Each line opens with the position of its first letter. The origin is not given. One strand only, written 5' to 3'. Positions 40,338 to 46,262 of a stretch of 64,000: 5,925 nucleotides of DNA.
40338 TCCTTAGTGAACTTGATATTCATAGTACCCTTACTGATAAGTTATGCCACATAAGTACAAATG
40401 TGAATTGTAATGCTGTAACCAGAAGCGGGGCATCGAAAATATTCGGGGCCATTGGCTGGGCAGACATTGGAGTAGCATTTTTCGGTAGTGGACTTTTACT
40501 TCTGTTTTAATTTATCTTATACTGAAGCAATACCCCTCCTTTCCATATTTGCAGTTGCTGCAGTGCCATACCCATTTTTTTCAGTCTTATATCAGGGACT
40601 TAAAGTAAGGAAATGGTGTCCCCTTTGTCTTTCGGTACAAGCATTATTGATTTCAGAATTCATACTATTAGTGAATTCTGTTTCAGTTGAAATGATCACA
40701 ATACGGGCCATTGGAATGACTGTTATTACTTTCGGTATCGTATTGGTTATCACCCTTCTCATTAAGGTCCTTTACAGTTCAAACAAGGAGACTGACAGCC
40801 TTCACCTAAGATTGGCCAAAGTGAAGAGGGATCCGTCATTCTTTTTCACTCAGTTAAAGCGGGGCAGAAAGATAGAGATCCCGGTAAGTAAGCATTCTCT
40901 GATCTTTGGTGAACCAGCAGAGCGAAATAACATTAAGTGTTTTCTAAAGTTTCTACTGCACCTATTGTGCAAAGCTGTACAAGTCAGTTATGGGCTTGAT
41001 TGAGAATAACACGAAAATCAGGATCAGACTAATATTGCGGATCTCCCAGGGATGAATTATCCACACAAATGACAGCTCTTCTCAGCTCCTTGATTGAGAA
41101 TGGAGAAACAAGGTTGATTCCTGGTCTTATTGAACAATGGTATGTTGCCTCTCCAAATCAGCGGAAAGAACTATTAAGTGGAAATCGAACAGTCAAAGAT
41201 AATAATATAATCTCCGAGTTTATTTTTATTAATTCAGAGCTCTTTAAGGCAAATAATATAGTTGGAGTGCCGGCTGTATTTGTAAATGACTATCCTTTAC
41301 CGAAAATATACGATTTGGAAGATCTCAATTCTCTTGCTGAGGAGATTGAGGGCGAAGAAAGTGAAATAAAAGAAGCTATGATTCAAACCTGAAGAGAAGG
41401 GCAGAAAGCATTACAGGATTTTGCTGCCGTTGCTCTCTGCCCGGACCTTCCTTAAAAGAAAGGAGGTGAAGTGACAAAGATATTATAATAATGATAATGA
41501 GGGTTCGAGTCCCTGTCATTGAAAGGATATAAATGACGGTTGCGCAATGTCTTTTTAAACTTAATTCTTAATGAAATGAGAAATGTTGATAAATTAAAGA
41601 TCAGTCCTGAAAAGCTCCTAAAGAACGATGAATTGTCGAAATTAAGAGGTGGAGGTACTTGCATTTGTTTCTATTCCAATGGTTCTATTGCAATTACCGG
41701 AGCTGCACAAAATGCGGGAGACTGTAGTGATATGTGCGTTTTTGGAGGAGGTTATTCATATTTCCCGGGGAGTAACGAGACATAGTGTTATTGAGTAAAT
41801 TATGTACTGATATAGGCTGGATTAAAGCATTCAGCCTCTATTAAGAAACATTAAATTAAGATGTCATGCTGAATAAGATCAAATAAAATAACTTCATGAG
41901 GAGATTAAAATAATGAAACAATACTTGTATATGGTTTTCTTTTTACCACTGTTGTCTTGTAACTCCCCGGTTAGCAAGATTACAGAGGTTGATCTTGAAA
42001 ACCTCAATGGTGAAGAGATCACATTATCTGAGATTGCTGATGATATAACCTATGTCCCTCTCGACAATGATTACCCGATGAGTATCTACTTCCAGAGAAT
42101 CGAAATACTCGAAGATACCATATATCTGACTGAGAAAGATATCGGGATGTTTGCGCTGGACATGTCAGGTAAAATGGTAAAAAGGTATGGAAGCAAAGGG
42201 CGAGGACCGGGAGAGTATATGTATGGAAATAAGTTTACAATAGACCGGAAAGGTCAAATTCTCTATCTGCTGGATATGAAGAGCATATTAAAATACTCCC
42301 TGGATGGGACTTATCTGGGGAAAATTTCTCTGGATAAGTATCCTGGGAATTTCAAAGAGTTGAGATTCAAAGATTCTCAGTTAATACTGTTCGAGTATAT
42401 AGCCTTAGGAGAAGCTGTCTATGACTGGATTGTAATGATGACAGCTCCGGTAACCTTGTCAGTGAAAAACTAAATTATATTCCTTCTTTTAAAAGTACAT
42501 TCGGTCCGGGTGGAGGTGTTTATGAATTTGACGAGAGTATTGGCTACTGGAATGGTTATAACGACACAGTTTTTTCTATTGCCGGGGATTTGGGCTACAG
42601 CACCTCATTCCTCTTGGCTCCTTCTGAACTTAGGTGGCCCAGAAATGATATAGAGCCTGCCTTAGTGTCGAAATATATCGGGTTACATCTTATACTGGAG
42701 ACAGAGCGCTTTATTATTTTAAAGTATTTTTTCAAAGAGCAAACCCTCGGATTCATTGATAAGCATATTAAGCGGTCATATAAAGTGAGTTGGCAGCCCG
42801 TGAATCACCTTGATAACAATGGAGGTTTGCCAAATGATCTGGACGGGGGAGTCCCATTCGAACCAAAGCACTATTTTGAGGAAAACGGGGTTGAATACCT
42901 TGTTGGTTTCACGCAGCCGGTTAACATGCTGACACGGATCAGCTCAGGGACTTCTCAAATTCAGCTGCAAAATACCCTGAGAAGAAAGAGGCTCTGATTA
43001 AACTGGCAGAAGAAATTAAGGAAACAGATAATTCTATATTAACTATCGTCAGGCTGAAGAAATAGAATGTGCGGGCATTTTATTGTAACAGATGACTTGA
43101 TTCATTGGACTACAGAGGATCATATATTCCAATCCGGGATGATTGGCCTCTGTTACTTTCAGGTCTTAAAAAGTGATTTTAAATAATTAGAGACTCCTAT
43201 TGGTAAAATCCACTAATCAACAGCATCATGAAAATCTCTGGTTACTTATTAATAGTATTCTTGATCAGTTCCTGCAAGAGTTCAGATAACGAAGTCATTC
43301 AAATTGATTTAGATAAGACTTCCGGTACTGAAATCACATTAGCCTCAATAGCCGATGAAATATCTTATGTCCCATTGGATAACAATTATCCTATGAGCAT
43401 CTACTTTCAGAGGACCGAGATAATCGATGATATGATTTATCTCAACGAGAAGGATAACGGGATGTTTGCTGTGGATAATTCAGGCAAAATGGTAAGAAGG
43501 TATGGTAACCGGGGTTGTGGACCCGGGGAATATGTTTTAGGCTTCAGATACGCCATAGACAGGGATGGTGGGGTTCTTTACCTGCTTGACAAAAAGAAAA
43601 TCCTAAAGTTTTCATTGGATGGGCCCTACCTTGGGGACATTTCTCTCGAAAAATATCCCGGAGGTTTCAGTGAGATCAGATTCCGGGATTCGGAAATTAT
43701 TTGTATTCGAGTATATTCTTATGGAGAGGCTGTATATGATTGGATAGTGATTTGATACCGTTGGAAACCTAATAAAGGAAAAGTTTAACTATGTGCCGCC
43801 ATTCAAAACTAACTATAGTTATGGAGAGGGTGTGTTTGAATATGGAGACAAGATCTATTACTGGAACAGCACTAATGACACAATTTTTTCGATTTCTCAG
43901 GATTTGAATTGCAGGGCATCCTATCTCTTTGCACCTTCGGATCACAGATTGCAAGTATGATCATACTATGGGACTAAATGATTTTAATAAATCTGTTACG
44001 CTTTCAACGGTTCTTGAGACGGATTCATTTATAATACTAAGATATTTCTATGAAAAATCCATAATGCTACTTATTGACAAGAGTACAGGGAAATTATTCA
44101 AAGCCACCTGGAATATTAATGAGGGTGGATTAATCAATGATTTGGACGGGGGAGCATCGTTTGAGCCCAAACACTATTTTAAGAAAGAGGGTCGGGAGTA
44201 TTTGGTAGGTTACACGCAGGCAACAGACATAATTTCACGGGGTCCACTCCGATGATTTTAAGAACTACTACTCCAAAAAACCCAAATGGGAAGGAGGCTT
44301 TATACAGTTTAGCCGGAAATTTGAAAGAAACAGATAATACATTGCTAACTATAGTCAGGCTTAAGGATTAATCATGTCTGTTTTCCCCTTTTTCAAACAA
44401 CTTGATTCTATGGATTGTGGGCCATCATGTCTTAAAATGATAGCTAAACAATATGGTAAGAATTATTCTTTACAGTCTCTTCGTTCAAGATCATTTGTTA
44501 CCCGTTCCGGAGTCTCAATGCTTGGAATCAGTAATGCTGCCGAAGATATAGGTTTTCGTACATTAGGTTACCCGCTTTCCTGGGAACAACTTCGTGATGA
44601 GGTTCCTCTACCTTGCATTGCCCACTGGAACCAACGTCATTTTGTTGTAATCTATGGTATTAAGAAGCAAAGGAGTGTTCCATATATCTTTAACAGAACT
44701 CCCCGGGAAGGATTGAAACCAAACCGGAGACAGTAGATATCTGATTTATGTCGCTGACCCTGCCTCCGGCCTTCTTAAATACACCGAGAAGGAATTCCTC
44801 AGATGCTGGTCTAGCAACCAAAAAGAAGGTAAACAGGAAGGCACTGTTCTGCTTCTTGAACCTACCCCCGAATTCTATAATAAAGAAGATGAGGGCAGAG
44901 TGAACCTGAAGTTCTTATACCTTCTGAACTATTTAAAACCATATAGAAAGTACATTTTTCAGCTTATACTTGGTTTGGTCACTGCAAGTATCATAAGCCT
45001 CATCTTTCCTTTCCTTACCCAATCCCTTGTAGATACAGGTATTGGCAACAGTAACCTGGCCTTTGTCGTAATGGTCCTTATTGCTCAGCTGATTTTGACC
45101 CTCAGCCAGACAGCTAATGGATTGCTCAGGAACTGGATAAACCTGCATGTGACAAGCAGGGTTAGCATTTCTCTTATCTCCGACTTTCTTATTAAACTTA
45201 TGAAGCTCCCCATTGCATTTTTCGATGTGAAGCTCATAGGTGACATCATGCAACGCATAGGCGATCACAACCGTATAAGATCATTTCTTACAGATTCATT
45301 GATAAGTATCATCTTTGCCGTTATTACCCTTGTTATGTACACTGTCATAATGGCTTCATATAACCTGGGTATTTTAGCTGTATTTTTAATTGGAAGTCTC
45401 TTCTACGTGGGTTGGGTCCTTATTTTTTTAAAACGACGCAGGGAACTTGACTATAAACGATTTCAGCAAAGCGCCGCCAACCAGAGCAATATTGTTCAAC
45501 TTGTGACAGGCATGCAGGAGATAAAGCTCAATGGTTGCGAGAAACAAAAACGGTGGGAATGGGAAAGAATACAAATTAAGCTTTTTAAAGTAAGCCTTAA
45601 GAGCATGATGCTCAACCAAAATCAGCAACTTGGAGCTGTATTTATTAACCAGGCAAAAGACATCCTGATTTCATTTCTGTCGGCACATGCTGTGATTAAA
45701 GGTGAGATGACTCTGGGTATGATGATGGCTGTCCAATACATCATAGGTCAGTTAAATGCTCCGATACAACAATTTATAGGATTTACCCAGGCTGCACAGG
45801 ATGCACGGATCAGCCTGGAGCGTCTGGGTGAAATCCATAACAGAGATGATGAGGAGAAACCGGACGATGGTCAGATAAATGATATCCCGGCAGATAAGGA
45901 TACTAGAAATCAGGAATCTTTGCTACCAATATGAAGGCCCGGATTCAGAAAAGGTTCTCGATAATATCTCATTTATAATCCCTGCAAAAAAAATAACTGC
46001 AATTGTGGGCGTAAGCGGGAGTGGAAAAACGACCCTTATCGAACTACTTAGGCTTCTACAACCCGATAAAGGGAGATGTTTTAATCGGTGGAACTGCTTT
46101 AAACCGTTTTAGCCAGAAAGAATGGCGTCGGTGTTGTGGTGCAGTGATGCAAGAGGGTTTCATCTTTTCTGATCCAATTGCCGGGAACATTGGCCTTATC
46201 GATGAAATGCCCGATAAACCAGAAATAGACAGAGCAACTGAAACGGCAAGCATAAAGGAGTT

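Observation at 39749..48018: Candidate system: double-glycine peptide locus with a dedicated C39-like/VKOR/thioredoxin disulfide maturase and two beta-propeller lipoproteins next to a C39-ABC/HlyD exporter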

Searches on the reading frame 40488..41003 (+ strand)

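Call 4: search_protein_families(library=pfam, proteins=[window:40488-41003:+], max_evalue=0.1)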
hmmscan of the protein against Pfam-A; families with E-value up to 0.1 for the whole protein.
window:40488-41003:+ (171 aa): 1 family
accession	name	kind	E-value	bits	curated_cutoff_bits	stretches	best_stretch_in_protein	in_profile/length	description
PF07884.19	VKOR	-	0.054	14.1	27.5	1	17-60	89-132/134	Vitamin K epoxide reductase family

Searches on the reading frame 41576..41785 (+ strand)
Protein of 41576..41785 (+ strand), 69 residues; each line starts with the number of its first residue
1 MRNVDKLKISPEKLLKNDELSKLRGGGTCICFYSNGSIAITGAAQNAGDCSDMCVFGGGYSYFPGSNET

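Call 4: search_protein_families(library=pfam, proteins=[window:41576-41785:+], max_evalue=0.1)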
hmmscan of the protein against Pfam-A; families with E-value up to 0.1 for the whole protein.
window:41576-41785:+ (69 aa): 0 families

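Call 17: search_protein_families(library=ncbifam, proteins=[window:41576-41785:+], max_evalue=0.1)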
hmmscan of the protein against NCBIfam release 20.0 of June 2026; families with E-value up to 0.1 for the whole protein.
window:41576-41785:+ (69 aa): 2 families
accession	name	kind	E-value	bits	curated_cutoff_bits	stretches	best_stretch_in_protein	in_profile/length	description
TIGR04149.1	GG_sam_targ_CFB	domain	0.0043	16.9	25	1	13-38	15-42/43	TIGR04149 family rSAM-modified RiPP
NF005290.0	PRK06813.1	equivalog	0.057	12.4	286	1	6-46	279-321/346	homoserine dehydrogenase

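Call 96: find_homologous_proteins(query=window:41576-41782:+, max_evalue=0.01)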
Query window:41576-41782:+ (69 aa): 9 proteins with E <= 0.01 among 9 candidates.
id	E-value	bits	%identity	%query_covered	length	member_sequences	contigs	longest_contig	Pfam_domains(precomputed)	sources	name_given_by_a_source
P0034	1.6e-35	137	88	100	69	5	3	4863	-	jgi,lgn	jgi:hypothetical protein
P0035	5.9e-33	129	86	100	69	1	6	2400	-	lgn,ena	-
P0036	7.1e-19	85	67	91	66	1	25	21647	-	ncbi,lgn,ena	-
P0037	1.0e-17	81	74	78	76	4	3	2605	-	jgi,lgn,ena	jgi:hypothetical protein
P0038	3.6e-17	79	66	91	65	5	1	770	-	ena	-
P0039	1.2e-16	78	72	78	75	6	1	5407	-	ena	-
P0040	1.2e-15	75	72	78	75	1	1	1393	-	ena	-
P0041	1.6e-15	74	56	100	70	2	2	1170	-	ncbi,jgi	jgi:hypothetical protein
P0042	7.5e-12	63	51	93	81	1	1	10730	-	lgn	-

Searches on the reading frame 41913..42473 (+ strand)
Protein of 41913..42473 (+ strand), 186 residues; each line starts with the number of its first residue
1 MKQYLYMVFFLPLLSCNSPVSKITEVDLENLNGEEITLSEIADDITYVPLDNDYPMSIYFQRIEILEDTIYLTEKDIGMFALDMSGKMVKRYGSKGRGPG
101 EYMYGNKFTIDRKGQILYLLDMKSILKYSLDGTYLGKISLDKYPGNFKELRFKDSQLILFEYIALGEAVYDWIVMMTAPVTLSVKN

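Call 4: search_protein_families(library=pfam, proteins=[window:41913-42473:+], max_evalue=0.1)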
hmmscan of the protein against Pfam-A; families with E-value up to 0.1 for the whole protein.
window:41913-42473:+ (186 aa): 2 families
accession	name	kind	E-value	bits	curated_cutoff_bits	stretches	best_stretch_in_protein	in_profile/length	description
PF17170.10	DUF5128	-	3.7e-20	72.8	22.9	1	27-157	14-145/321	6-bladed beta-propeller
PF16288.11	DUF4934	-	1.7e-05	25.3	27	1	38-136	3-102/102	Domain of unknown function (DUF4934)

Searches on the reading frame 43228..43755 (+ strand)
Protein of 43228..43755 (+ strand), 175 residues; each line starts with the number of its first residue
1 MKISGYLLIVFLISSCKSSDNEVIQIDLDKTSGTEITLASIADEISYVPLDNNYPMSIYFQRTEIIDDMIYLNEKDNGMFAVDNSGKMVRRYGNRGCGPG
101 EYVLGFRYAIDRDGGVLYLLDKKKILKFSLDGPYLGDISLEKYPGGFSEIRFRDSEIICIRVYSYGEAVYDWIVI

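Call 4: search_protein_families(library=pfam, proteins=[window:43228-43755:+], max_evalue=0.1)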
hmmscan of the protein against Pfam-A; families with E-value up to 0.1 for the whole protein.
window:43228-43755:+ (175 aa): 2 families
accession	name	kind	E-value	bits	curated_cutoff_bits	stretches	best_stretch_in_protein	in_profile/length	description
PF17170.10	DUF5128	-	3.3e-17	63.1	22.9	1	18-143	6-133/321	6-bladed beta-propeller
PF16288.11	DUF4934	-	0.013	16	27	1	41-136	6-102/102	Domain of unknown function (DUF4934)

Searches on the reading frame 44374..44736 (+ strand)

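Call 5: search_protein_families(library=pfam, proteins=[window:44374-44736:+], max_evalue=0.1)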
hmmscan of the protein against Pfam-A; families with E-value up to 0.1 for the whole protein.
window:44374-44736:+ (120 aa): 4 families
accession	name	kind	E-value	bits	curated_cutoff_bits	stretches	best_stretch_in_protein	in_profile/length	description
PF03412.21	Peptidase_C39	-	7.6e-28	97.4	22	1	5-100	3-99/133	Peptidase C39 family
PF09778.15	Guanylate_cyc_2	-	0.0044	16.8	28.1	1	5-37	2-35/212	Guanylylate cyclase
PF13529.12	Peptidase_C39_2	-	0.024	15.6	24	0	4-38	3-39/143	Peptidase_C39 like family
PF11814.14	DUF3335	-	0.027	14.4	25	1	4-35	1-32/206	Peptidase_C39 like family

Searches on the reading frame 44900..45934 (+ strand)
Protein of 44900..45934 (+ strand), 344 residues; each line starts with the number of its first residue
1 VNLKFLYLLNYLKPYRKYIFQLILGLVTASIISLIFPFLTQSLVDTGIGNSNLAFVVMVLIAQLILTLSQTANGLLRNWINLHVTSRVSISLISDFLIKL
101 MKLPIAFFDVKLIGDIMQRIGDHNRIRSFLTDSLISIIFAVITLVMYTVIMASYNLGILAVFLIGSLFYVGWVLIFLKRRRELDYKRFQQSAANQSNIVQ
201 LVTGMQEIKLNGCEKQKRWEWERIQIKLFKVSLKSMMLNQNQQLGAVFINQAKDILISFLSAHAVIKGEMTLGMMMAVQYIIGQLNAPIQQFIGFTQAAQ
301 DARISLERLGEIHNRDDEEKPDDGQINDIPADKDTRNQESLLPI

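Call 5: search_protein_families(library=pfam, proteins=[window:44900-45934:+], max_evalue=0.1)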
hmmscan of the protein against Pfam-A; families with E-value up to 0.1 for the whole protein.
window:44900-45934:+ (344 aa): 2 families
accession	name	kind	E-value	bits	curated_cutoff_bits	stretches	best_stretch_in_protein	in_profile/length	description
PF00664.28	ABC_membrane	-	3.1e-26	93.1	28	1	22-288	4-273/274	ABC transporter transmembrane region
PF14977.11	FAM194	-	0.0024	17.7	27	1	214-276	95-154/202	FAM194 protein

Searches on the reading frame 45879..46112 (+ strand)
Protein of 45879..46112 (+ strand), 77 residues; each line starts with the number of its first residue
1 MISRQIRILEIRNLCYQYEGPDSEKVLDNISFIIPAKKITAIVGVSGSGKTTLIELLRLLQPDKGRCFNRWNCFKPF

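Call 5: search_protein_families(library=pfam, proteins=[window:45879-46112:+], max_evalue=0.1)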
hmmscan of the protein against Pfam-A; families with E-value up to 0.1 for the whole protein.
window:45879-46112:+ (77 aa): 24 families
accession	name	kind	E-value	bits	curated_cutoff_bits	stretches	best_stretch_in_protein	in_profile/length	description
PF00005.33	ABC_tran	-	1.9e-08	35.5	25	1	27-67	1-42/137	ABC transporter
PF13555.12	AAA_29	-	1.5e-05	25.1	27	1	34-69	19-55/61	P-loop containing region of AAA domain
PF13476.12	AAA_23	-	2.5e-05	25.5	27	1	30-59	15-41/201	AAA domain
PF13304.12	AAA_21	-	3.8e-05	24.3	27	1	39-61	1-23/304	AAA domain, putative AbiEii toxin, Type IV TA system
PF13401.12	AAA_22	-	0.00097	19.9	27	1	37-62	5-30/130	AAA domain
PF03193.22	RsgA_GTPase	-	0.0038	17.5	30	1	25-58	95-127/174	RsgA GTPase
PF13175.12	AAA_15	-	0.0038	17.3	32.1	1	32-63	17-49/374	AAA ATPase domain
PF03205.20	MobB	-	0.0054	17.1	26.6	1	40-57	2-19/133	Molybdopterin guanine dinucleotide synthesis protein B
PF20720.3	nSTAND3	-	0.016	15.3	27.2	1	33-63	13-43/155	Novel STAND NTPase 3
PF13191.12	AAA_16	-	0.018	16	32.6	1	40-64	27-52/167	AAA ATPase domain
PF13604.12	AAA_30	-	0.022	14.9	27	1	37-64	18-45/191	AAA domain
PF25201.1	nSTAND6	-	0.023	15.2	27.7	1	25-61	6-42/148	Novel STAND NTPase 6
PF02463.25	SMC_N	-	0.024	14.5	40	1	36-57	23-44/220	RecF/RecN/SMC N terminal domain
PF06745.19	ATPase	-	0.031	14.1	26.6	1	28-53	9-35/231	KaiC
PF02492.25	cobW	-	0.034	14.2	20.7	1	39-57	2-20/180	CobW/HypB/UreG, nucleotide-binding domain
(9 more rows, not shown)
